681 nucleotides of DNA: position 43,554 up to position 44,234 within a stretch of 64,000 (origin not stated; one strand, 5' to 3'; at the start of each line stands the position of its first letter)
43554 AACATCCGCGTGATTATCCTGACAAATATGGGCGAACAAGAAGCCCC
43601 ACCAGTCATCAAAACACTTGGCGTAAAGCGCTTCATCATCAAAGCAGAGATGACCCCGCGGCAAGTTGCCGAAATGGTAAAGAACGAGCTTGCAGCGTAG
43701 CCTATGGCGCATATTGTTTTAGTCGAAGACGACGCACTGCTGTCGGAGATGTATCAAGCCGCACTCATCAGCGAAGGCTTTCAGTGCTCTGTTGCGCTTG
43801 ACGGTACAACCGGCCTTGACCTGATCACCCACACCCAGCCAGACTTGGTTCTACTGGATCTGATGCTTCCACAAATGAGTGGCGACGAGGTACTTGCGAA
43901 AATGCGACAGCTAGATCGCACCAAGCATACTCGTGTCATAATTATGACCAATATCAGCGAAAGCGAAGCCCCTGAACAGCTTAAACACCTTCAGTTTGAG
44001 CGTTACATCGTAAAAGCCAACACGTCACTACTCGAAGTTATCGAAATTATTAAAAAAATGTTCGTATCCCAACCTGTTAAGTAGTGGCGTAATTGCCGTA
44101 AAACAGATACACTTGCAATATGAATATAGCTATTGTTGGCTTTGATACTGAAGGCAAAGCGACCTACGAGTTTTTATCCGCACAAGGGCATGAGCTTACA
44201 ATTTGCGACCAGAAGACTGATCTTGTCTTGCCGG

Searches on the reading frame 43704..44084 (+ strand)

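Call 3: search_protein_families(library=pfam, proteins=[window:43704-44084:+], max_evalue=0.1)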
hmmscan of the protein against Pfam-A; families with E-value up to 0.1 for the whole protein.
window:43704-44084:+ (126 aa): 3 families
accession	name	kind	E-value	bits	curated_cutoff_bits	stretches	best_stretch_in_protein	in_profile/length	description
PF00072.30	Response_reg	-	7.1e-19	68.5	30.2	1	4-106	1-101/111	Response regulator receiver domain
PF23198.2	PDE8A_N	-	0.00076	19.8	29.6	1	5-107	15-120/147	PDE8A-like, N-terminal domain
PF20161.5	VpsR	-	0.061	13.5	23.7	1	18-84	24-87/121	VpsR domain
